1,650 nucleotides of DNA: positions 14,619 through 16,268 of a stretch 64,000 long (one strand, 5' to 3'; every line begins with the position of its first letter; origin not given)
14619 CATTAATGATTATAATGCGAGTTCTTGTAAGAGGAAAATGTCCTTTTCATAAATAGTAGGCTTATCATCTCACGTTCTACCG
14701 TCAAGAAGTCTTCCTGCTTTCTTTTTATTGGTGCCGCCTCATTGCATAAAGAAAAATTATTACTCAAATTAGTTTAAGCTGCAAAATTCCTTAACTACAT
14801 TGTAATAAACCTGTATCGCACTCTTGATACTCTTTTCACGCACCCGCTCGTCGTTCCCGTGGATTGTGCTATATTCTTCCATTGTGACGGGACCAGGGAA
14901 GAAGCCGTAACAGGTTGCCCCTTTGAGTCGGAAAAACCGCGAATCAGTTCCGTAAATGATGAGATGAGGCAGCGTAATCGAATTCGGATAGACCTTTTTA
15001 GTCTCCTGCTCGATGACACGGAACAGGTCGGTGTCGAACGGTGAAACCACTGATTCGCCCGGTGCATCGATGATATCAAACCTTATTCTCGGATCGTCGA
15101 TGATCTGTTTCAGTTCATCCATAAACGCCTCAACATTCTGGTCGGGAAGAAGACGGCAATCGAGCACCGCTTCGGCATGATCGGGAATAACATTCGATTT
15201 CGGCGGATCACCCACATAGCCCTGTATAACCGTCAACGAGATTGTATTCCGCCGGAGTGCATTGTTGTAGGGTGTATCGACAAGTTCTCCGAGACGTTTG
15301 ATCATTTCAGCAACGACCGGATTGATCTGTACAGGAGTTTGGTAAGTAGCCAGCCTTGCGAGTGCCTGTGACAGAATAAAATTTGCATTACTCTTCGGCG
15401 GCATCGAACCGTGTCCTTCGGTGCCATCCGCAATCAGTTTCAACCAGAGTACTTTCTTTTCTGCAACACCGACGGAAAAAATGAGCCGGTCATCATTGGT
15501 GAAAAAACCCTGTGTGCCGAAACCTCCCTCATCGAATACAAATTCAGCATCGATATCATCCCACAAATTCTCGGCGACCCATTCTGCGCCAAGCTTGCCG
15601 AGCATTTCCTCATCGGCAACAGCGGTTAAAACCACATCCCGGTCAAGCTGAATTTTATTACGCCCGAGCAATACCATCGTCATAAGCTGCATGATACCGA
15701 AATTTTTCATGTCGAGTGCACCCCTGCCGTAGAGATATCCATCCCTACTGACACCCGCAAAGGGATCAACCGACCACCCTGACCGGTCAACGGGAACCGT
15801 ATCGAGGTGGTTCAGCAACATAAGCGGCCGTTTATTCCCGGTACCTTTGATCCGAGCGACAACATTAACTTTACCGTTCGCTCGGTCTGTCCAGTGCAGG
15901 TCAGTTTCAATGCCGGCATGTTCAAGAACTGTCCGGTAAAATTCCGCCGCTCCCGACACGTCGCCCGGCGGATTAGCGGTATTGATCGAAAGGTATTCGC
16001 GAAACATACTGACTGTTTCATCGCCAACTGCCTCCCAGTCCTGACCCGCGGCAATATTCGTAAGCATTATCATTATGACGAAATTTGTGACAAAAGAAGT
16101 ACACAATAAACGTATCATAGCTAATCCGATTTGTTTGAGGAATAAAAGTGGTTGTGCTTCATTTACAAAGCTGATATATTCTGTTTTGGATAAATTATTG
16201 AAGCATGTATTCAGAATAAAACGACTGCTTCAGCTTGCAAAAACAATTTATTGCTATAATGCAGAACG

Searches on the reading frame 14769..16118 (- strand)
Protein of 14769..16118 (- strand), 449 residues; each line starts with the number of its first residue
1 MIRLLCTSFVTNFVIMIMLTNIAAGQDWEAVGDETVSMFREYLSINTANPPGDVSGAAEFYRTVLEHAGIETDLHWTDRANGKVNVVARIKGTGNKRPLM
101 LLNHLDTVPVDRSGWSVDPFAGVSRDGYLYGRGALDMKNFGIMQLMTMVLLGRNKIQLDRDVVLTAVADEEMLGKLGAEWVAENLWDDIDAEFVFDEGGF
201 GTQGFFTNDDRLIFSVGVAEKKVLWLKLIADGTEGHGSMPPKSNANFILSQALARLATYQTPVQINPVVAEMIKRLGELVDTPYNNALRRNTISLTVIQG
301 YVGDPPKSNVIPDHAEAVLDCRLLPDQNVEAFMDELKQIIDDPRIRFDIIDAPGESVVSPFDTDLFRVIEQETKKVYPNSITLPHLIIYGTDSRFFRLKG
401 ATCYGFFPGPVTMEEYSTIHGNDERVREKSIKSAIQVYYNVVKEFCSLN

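Call 15: find_encoding_contigs(protein=window:14769-16118:-, flank=10000, max_places=4)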
Protein window:14769-16118:- (449 aa): no gene with exactly this product is on record in the collection.

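Call 29: find_related_loci(query=window:14769-16118:-, collection=genome_contigs, flank=10000)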
Query window:14769-16118:- (449 aa) in genome_contigs; peptide patterns used: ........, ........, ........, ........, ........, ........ (x = any residue, [..] = any of these).
36 stretches matched a pattern; 2 encode a relative of the query (tblastn E <= 1e-3); 2 distinct loci.
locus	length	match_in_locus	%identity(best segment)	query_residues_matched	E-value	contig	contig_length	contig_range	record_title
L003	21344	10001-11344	91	1-448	0e+0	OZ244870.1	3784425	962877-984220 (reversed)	MAG: bacterium isolate 1787d5c2-f835-4e51-9542-216dbc25d184 genome assembly, chromosome: 1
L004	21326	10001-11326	78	9-449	0e+0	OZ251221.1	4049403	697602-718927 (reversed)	MAG: bacterium isolate 32a2cbb7-c6c8-45cd-829d-ddd1ef6a6eb2 genome assembly, chromosome: 1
